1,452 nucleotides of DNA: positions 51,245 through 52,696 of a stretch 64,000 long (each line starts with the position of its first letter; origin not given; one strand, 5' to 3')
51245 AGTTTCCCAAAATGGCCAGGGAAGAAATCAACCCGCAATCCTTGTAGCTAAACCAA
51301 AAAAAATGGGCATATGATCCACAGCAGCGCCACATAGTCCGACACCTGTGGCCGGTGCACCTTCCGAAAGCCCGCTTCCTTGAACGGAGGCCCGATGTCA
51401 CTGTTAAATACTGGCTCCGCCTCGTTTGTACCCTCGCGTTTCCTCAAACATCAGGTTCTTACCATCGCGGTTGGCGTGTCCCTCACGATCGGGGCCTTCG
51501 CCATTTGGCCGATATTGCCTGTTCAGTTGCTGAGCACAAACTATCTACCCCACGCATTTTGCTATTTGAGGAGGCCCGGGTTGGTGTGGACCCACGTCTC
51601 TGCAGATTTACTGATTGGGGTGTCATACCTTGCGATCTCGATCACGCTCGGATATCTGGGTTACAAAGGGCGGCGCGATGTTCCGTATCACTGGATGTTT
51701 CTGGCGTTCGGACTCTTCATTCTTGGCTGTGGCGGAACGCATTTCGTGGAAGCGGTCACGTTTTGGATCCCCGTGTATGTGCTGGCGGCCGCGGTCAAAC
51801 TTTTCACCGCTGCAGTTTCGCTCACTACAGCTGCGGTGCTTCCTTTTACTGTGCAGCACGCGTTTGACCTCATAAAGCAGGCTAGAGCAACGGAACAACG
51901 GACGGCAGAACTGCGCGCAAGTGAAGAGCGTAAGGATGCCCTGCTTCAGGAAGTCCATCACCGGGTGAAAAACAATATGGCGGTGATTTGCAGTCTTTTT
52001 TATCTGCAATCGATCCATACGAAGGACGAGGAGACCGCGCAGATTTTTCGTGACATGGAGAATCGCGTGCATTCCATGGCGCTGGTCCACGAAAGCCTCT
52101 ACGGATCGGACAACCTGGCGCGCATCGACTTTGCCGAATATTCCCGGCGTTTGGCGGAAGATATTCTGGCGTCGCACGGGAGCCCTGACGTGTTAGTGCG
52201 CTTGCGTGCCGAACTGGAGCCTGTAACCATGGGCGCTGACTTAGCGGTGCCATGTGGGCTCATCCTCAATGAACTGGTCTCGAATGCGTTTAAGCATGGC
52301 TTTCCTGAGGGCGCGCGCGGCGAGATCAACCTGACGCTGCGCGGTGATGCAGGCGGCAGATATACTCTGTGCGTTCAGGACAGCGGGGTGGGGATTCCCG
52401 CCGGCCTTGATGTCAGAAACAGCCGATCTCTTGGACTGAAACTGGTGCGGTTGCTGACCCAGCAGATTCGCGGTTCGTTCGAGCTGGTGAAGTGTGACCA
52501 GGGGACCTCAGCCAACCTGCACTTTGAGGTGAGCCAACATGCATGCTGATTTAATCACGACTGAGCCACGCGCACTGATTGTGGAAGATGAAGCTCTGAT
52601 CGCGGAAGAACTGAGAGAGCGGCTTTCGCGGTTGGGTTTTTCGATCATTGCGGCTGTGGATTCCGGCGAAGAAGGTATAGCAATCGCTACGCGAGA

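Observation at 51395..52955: Histidine kinase with a plant-type ethylene-binding-domain-like membrane sensor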

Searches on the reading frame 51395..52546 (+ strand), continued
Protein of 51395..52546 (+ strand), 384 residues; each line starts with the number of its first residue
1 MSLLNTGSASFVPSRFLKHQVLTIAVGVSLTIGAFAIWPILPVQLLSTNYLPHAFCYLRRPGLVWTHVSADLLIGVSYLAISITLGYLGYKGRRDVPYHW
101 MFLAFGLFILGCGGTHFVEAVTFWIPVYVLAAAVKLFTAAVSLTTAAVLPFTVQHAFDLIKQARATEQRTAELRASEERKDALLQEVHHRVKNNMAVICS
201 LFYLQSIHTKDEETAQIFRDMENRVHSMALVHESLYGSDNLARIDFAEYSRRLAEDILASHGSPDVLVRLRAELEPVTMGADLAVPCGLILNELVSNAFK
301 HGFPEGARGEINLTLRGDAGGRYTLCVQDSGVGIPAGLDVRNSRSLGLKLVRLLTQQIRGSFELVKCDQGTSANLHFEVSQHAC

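Call 21: find_related_loci(query=window:51395-52546:+, collection=genome_contigs, flank=6000)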
Query window:51395-52546:+ (384 aa) in genome_contigs; peptide patterns used: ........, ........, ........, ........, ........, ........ (x = any residue, [..] = any of these).
150 stretches matched a pattern; 103 encode a relative of the query (tblastn E <= 1e-3); the best 80 are kept; 79 distinct loci.
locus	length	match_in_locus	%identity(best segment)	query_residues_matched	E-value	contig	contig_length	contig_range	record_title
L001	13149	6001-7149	82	1-383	0e+0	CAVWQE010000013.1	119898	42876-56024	MAG: uncultured Acidobacteriota bacterium isolate MFD04967.bin.1.175 genome assembly, contig: contig_78359, whole genome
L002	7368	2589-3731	79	1-384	0e+0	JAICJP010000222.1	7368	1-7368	MAG: Candidatus Sulfotelmatobacter sp. isolate GZL_FP_2_bin.189 k141_3858081_length_7368_cov_48.7460, whole genome shotg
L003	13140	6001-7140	78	1-383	0e+0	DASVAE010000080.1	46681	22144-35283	MAG TPA_asm: Candidatus Sulfotelmatobacter sp. isolate SMAG_U1943 k141_135672, whole genome shotgun sequence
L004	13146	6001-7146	70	1-382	0e+0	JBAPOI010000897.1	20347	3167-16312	MAG: Candidatus Sulfotelmatobacter sp. isolate MFD00594_ilm_asm_bin29 k127_259928, whole genome shotgun sequence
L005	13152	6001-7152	67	3-383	2e-174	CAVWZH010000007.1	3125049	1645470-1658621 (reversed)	MAG: uncultured Acidobacteriota bacterium isolate MFD09286.bin.1.194 genome assembly, contig: contig_11360, whole genome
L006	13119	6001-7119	69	11-382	1e-173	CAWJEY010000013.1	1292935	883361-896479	MAG: uncultured Acidobacteriaceae bacterium isolate MFD09222.bin.1.241 genome assembly, contig: contig_68155, whole geno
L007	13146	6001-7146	69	8-383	3e-173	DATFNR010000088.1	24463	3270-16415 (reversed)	MAG TPA_asm: Candidatus Sulfotelmatobacter sp. isolate SMAG_U9256 k141_916991, whole genome shotgun sequence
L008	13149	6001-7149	68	4-382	5e-173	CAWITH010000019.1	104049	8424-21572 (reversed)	MAG: uncultured Acidobacteriaceae bacterium isolate MFD09222.bin.2.51 genome assembly, contig: contig_159262, whole geno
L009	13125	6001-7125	66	9-383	8e-171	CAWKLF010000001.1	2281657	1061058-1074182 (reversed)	MAG: uncultured Acidobacteriota bacterium isolate MFD08416.bin.1.19 genome assembly, contig: contig_182, whole genome sh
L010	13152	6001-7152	66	2-383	6e-169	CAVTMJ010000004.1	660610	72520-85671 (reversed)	MAG: uncultured Acidobacteriota bacterium isolate MFD06085.bin.1.89 genome assembly, contig: contig_21852, whole genome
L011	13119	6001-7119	69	11-382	9e-169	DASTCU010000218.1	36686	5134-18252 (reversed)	MAG TPA_asm: Candidatus Sulfotelmatobacter sp. isolate SMAG_U801 k141_582274, whole genome shotgun sequence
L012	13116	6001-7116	67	11-382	3e-168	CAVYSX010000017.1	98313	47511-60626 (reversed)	MAG: uncultured Acidobacteriota bacterium isolate MFD05521.bin.2.7 genome assembly, contig: contig_55810, whole genome s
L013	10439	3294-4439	64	1-381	2e-167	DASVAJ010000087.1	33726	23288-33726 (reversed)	MAG TPA_asm: Terriglobales bacterium isolate SMAG_U1948 k141_761897, whole genome shotgun sequence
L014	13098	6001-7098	67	18-383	4e-166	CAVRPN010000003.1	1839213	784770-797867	MAG: uncultured Acidobacteriaceae bacterium isolate MFD05377.bin.1.182 genome assembly, contig: contig_21366, whole geno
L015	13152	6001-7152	65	6-384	3e-165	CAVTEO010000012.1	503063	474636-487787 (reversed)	MAG: uncultured Acidobacteriota bacterium isolate MFD00822.bin.2.7 genome assembly, contig: contig_64984, whole genome s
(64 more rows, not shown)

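Call 51: predict_structure(alignment_id=A2)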
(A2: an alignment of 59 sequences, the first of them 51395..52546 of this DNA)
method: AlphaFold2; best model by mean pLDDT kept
length: 384 residues; sequences in the alignment: 59
mean_pLDDT: 71.9   pTM: 0.48
mean pLDDT of the five models: 71.9, 67.6, 65.9, 64.8, 63.9
residues with pLDDT >= 90: 17; 70-90: 233; 50-70: 85; < 50: 49
segments of 3 or more residues with pLDDT < 50: 1-13, 41-58, 121-126, 336-344
pLDDT, mean of each block of 10 residues (from residue 1): 35 51 61 54 43 48 69 79 81 70 77 63 51 68 76 77 78 77 77 84 87 83 79 66 82 83 66 88 86 83 72 89 89 55 63 87 80 87 49
secondary structure, 60 per line:
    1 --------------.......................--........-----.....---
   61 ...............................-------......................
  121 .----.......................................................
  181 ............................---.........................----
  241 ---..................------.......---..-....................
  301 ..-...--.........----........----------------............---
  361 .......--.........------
elements in order: H15-37 H40-47 H53-57 H61-91 H99-121 H126-208 H212-236 H246-261 E268-274 H281-302 E309-317 E322-329 H346-357 E361-367 E370-378

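Call 54: fold_search(model_id=the predicted structure, library=pdb)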
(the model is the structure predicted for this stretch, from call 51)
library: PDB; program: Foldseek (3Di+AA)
matches with E <= 10: 513; with E <= 0.001: 225
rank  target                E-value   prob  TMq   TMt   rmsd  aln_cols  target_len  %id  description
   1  4r39_A                1.6e-12  1.00  0.40  0.67   5.6       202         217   28  Histidine kinase domain from Erythrobacter litoralis EL346 blue-light activated histidine kinase (released 2014-12-03)
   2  4r39_C                3.6e-12  1.00  0.39  0.70   7.6       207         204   22  Histidine kinase domain from Erythrobacter litoralis EL346 blue-light activated histidine kinase (released 2014-12-03)
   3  4r39_B                6.6e-12  1.00  0.39  0.69   5.0       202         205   28  Histidine kinase domain from Erythrobacter litoralis EL346 blue-light activated histidine kinase (released 2014-12-03)
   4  4r3a_A                3.2e-11  1.00  0.42  0.49   4.5       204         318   26  Erythrobacter litoralis EL346 blue-light activated histidine kinase (released 2014-12-03)
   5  4r3a_B                6.6e-11  1.00  0.39  0.53   4.1       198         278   26  Erythrobacter litoralis EL346 blue-light activated histidine kinase (released 2014-12-03)
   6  4q20_B                1.2e-08  1.00  0.30  0.47  10.9       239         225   20  Crystal structure of a C-terminal part of tyrosine kinase (DivL) from Caulobacter crescentus CB15 at 2.50 A resolution (released 2014-04-23)
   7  5epv_A                1.4e-08  1.00  0.37  0.59   5.8       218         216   20  Histidine kinase domain from the LOV-HK blue-light receptor from Brucella abortus (released 2016-02-24)
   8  9jfj_A                1.5e-08  1.00  0.29  0.45   9.8       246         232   19  Crystal structure of the cytoplasmic domain of ZraS in ADP-bound form (released 2025-03-26)
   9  9eut_A                1.7e-08  1.00  0.33  0.18  16.8       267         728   15  Cryo-EM structure of the full-length Pseudomonas aeruginosa bacteriophytochrome in its Pr state (released 2024-09-04)
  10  4kp4_A                4.4e-08  1.00  0.30  0.48  10.0       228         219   14  Deciphering cis-trans directionality and visualizing autophosphorylation in histidine kinases. (released 2014-02-12)
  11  9jfj_B                4.6e-08  1.00  0.28  0.44  16.2       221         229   20  Crystal structure of the cytoplasmic domain of ZraS in ADP-bound form (released 2025-03-26)
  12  5c93_B                4.8e-08  1.00  0.31  0.51  11.3       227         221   18  Histidine kinase with ATP (released 2016-07-27)
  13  9jfj_C                4.8e-08  1.00  0.32  0.49   8.2       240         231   20  Crystal structure of the cytoplasmic domain of ZraS in ADP-bound form (released 2025-03-26)
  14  4q20_A                5.1e-08  1.00  0.31  0.48  12.8       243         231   19  Crystal structure of a C-terminal part of tyrosine kinase (DivL) from Caulobacter crescentus CB15 at 2.50 A resolution (released 2014-04-23)
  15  4biz_C                6.2e-08  1.00  0.26  0.40  11.0       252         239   13  Crystal structure of CpxAHDC (orthorhombic form 2) (released 2014-04-23)
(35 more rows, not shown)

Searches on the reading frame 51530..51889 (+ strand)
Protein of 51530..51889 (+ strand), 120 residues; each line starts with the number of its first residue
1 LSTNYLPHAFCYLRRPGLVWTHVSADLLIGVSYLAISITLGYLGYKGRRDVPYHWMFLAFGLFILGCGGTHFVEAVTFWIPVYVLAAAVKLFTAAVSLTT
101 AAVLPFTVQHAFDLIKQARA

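Call 27: search_protein_representatives(protein=window:51530-51889:+)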
Query: 120 residues. Proteins with E-value up to 0.001 (for the whole library): 7174; up to 1e-10: 4502; up to 1e-30: 101. The best 150 are listed.
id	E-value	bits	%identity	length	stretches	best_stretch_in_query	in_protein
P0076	1.8e-57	209.2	79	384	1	1-119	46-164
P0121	4.5e-48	178.8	68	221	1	1-119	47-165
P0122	2.4e-47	176.5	67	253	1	1-120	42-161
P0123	1.4e-46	174.0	63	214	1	3-119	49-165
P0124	2.1e-46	173.5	66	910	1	2-119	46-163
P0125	5.6e-46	172.1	66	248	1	1-119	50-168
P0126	6.9e-46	171.8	66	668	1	1-119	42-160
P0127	3.0e-45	169.7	64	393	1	3-120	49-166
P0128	3.4e-45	169.6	61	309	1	2-119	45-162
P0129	3.5e-45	169.5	66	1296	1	1-120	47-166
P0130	4.4e-45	169.2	64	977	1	2-120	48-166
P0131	7.7e-45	168.4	65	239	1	1-119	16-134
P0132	8.4e-45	168.3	64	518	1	1-120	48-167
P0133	1.4e-44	167.5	63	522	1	2-117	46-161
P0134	2.0e-44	167.0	65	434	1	1-119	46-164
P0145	6.1e-41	155.8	60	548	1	3-119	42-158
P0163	1.9e-35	138.0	53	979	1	3-119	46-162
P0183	2.4e-33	131.3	50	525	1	4-119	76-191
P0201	2.3e-32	128.1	52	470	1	4-120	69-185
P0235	4.0e-30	120.9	49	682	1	4-119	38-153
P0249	1.2e-29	119.4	47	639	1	4-119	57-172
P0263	3.9e-29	117.7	46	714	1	3-119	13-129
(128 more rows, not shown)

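Call 41: search_protein_families(library=pfam, alignment_id=A1, max_evalue=0.0001)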
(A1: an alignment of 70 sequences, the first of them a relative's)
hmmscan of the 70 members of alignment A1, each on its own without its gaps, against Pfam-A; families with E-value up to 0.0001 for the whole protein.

A. member 1, P0124 (910 aa): 10 families
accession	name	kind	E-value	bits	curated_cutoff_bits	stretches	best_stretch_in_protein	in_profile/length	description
PF13426.13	PAS_9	-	3e-73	243.1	27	4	557-662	1-103/103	PAS domain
PF00989.32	PAS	-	6.7e-63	210.2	22.6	4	178-290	2-113/113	PAS fold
PF08448.16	PAS_4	-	1.1e-46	158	23.1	4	184-295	2-110/110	PAS fold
PF13188.13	PAS_8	-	1e-33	114.5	21.8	3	426-479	1-55/65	PAS domain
PF25487.1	ETR1_N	-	9.6e-29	100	27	1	62-157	2-96/97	Ethylene receptor 1-like, N-terminal domain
PF08447.18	PAS_3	-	4.5e-22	78.6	25.6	1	328-410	1-84/89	PAS fold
PF24820.1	Diguanyl_cycl_sensor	-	1.2e-21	77.1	28.1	2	554-654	3-105/109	Diguanylate cyclase-like sensor domain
PF02518.31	HATPase_c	-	2.9e-20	73.2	26.4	1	793-901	2-108/111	Histidine kinase-, DNA gyrase B-, and HSP90-like ATPase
PF00512.31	HisKA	-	8.1e-13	48.7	26.9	1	685-748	3-63/66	His Kinase A (phospho-acceptor) domain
PF12860.13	PAS_7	-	6.3e-11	42.9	27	0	553-667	1-114/115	PAS fold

B. families by the number of members that match (of 70 scanned): 25 families
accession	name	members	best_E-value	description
PF25487.1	ETR1_N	70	5e-37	Ethylene receptor 1-like, N-terminal domain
PF02518.31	HATPase_c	60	1.4e-61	Histidine kinase-, DNA gyrase B-, and HSP90-like ATPase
PF00512.31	HisKA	57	8e-30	His Kinase A (phospho-acceptor) domain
PF13426.13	PAS_9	48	3e-73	PAS domain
PF08448.16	PAS_4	47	1.4e-67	PAS fold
PF00989.32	PAS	47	6.7e-63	PAS fold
PF13188.13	PAS_8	40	1e-33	PAS domain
PF08447.18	PAS_3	37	4.4e-60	PAS fold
PF00072.30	Response_reg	22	6.5e-55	Response regulator receiver domain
PF24820.1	Diguanyl_cycl_sensor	14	1.2e-21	Diguanylate cyclase-like sensor domain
PF13581.12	HATPase_c_2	13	1.3e-11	Histidine kinase-like ATPase domain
PF13596.12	PAS_10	10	4.5e-11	PAS domain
PF12860.13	PAS_7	9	6.3e-11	PAS fold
PF07730.19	HisKA_3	6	2.1e-14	Histidine kinase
PF07568.18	HisKA_2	3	1e-31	Histidine kinase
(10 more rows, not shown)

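Call 56: list_cluster_members(proteins=[P0124, P0126, P0130, P0145, P0163, P0183, P0201, P0235, P0249, P0263])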
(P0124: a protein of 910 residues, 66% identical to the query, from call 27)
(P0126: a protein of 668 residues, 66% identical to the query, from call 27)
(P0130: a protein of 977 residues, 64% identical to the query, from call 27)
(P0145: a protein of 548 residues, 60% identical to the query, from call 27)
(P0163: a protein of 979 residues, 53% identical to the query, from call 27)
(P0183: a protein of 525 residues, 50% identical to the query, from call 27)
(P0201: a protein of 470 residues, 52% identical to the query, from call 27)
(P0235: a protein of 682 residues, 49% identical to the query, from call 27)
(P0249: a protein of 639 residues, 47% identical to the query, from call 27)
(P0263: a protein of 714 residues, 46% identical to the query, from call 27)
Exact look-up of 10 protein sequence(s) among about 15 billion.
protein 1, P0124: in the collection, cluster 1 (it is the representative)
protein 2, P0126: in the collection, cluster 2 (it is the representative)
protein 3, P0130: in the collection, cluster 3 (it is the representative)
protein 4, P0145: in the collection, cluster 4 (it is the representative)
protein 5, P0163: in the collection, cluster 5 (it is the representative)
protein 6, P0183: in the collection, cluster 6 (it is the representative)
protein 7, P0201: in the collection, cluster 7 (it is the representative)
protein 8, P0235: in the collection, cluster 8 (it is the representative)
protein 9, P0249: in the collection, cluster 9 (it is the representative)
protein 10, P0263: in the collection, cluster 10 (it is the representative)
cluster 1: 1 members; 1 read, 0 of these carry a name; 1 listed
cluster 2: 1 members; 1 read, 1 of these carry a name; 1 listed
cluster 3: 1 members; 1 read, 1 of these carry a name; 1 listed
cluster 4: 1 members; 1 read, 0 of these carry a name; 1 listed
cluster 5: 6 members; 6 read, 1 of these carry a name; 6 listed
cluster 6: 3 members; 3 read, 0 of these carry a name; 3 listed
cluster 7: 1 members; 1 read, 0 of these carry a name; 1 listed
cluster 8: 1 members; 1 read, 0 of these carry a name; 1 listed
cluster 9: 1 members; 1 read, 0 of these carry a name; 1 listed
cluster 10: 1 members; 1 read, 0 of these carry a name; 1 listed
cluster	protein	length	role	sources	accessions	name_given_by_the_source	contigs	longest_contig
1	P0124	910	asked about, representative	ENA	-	-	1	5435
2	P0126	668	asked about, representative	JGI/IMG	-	PAS domain S-box-containing protein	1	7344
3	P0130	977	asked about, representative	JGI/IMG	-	PAS domain S-box-containing protein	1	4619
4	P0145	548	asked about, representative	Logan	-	-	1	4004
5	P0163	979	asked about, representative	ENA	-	-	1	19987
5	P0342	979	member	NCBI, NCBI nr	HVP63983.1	MAG TPA: ATP-binding protein [candidate division Zixibacteria bacterium] | ATP-binding protein [candidate division Zixibacteria bacterium]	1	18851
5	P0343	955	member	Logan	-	-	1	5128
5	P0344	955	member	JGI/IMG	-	-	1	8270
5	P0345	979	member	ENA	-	-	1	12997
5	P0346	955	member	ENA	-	-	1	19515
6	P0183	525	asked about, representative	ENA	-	-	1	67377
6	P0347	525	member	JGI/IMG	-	-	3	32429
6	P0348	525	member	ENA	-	-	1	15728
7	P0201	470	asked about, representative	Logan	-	-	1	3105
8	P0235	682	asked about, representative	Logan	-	-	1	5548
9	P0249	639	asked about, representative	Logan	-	-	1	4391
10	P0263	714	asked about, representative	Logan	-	-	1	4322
